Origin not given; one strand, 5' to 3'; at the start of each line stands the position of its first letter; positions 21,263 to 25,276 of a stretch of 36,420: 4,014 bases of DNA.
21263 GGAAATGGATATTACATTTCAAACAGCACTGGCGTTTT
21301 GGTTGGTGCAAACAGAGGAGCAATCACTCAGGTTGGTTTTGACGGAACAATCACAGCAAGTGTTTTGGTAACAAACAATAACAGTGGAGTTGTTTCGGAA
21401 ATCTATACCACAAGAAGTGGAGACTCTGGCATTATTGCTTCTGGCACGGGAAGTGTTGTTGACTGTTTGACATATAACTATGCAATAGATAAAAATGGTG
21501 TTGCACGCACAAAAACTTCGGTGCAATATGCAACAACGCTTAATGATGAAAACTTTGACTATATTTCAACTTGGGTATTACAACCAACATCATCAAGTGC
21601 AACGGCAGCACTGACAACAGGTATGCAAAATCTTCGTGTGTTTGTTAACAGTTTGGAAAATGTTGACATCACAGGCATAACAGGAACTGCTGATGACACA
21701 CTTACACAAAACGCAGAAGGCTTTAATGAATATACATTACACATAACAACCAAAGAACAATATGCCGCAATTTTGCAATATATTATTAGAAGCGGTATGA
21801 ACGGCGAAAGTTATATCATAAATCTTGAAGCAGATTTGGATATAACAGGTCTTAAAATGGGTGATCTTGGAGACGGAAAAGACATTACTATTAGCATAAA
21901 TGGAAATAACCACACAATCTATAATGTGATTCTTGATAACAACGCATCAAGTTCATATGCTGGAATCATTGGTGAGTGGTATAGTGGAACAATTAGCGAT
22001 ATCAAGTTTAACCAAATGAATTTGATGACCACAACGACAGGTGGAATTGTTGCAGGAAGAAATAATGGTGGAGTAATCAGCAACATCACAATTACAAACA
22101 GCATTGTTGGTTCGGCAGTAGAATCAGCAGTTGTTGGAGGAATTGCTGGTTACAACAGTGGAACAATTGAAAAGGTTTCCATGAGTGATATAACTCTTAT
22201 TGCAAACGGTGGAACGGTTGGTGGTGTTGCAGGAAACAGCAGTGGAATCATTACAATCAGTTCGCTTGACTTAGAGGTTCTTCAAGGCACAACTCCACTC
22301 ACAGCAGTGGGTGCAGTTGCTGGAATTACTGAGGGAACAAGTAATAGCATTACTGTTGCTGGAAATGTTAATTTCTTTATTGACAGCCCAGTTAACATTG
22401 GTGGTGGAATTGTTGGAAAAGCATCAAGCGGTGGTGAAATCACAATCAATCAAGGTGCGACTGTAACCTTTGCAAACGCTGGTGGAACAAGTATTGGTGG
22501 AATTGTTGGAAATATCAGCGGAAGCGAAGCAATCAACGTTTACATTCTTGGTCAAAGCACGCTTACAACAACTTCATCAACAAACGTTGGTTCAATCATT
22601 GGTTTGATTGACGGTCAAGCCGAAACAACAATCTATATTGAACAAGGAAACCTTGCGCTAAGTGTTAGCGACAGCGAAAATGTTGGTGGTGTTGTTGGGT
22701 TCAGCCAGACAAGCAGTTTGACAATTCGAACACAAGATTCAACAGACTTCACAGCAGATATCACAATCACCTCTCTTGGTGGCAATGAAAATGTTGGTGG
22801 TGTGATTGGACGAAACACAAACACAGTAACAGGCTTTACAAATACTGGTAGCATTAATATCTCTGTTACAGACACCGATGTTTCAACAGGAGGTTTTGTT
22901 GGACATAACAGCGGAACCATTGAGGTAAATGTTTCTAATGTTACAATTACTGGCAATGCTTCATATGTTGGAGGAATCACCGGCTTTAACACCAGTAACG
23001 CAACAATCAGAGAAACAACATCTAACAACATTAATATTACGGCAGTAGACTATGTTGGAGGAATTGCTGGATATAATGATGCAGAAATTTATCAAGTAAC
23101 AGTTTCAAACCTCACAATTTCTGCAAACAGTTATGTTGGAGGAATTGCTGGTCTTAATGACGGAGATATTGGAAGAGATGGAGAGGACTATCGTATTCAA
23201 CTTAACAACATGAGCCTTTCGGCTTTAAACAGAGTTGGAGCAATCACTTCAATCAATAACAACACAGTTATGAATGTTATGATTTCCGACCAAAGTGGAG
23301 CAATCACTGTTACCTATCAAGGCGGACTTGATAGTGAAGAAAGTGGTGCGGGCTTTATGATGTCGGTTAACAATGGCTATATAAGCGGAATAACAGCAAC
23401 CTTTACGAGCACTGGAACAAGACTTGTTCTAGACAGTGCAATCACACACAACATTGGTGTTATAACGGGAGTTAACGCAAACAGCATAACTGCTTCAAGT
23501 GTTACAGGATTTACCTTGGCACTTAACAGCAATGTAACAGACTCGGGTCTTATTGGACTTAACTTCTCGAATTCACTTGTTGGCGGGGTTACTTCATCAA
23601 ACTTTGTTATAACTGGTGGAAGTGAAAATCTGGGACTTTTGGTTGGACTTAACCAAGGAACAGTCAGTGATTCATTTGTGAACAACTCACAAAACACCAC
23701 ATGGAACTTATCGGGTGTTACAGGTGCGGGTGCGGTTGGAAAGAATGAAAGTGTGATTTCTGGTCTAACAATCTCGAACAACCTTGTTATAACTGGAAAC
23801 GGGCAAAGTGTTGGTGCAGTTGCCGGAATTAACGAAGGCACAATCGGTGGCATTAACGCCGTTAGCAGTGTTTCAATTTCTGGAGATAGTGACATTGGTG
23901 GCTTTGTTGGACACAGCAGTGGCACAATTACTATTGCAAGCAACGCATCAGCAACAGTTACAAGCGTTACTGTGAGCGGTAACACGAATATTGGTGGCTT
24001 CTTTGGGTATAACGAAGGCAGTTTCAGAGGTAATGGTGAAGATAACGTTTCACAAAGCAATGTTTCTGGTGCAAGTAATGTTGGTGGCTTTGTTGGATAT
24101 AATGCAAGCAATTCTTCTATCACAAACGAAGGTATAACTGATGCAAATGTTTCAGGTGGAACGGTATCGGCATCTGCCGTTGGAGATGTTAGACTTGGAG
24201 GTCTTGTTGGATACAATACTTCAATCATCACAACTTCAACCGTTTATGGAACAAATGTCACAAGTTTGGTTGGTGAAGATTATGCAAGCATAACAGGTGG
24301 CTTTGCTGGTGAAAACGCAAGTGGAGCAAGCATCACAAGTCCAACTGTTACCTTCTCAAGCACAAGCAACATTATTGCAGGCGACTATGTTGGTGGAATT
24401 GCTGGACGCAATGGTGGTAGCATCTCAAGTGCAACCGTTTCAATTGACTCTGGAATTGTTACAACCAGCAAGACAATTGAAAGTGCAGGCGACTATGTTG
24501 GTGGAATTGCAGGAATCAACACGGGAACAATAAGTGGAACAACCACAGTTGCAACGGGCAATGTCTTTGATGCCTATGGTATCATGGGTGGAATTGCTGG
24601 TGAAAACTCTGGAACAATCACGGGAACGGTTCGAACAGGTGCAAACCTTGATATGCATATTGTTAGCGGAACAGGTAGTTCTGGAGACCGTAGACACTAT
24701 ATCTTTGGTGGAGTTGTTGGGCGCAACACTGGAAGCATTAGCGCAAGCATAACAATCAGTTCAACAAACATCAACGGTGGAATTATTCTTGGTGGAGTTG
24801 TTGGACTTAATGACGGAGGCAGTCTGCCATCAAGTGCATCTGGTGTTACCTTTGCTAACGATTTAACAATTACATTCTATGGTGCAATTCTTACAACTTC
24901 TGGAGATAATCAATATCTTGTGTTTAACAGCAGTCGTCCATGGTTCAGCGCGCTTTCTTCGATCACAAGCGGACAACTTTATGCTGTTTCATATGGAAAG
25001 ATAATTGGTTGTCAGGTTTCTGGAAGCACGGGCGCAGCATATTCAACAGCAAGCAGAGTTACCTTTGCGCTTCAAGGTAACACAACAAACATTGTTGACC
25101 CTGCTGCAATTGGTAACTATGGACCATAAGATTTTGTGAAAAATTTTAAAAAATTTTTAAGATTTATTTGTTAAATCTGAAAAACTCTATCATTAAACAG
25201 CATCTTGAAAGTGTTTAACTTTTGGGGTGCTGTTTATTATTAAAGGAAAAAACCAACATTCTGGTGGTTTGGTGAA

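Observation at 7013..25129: One 18.1-kb ORF encodes a 6,038-aa lipid-anchored surface protein built from seven concatenated GLUG-type beta-helix cassettes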

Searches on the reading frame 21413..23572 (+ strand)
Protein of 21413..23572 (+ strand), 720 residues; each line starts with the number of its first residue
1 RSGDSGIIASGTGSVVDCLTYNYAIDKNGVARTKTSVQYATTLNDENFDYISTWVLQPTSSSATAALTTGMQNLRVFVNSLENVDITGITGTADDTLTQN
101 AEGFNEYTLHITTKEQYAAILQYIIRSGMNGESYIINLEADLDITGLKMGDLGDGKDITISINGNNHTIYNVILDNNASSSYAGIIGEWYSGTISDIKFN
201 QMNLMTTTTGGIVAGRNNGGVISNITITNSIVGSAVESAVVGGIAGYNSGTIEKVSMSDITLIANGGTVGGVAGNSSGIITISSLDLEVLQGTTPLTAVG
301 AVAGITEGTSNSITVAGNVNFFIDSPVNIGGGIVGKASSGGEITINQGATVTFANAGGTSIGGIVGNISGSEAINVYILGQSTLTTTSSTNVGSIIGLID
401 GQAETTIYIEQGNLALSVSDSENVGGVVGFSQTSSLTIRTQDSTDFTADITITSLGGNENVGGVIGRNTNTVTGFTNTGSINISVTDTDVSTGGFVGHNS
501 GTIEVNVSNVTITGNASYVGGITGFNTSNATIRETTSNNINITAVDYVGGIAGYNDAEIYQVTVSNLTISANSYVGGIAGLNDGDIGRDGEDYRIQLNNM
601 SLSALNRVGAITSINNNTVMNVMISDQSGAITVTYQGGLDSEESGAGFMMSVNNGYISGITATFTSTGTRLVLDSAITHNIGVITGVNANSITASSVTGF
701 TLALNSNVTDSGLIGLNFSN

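Call 8: search_protein_families(library=pfam, proteins=[window:21413-23572:+], max_evalue=10)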
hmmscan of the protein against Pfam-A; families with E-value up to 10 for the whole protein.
window:21413-23572:+ (720 aa): 3 families
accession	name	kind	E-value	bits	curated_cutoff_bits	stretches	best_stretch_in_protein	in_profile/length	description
PF07581.17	Glug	-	1.1e-05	25.9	20.5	7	547-570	4-28/28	The GLUG motif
PF16227.11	DUF4886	-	0.0092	15.5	26.7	1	20-79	54-113/242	Domain of unknown function (DUF4886)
PF19602.4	DUF6107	-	9.8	6.8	27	1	352-424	3-75/106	Family of unknown function (DUF6107)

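Call 90: search_protein_families(library=ncbifam, proteins=[window:21413-23572:+], max_evalue=0.1)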
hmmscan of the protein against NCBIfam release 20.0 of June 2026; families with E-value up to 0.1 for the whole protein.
window:21413-23572:+ (720 aa): 0 families

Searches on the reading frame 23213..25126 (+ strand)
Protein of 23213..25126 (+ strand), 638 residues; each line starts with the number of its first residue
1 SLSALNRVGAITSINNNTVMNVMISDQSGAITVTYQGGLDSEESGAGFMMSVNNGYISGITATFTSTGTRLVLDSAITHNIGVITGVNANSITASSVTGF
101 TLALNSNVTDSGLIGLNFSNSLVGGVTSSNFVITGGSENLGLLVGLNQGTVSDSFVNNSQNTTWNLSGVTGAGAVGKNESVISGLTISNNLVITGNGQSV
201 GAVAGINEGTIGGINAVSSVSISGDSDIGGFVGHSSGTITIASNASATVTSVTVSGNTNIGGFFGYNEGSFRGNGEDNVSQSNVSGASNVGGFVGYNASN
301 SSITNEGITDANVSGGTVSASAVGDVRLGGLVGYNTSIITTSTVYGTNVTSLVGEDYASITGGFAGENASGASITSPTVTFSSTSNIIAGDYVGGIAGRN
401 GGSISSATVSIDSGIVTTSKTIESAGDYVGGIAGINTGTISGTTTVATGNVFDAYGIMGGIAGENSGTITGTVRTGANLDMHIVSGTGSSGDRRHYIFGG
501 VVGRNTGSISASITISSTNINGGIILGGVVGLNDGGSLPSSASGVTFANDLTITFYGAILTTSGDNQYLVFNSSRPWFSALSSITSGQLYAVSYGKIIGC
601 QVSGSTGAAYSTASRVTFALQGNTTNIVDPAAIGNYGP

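Call 8: search_protein_families(library=pfam, proteins=[window:23213-25126:+], max_evalue=10)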
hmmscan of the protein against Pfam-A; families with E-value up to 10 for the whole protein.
window:23213-25126:+ (638 aa): 1 family
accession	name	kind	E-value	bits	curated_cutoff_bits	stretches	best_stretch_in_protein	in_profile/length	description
PF07581.17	Glug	-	1e-06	29.2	20.5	8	392-411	4-25/28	The GLUG motif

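Call 90: search_protein_families(library=ncbifam, proteins=[window:23213-25126:+], max_evalue=0.1)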
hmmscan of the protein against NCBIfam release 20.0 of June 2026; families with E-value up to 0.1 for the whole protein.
window:23213-25126:+ (638 aa): 1 family
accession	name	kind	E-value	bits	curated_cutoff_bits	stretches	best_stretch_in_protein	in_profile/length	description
NF005049.0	PRK06461.1-3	equivalog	0.098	12.9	188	0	16-59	39-81/144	single-stranded DNA-binding protein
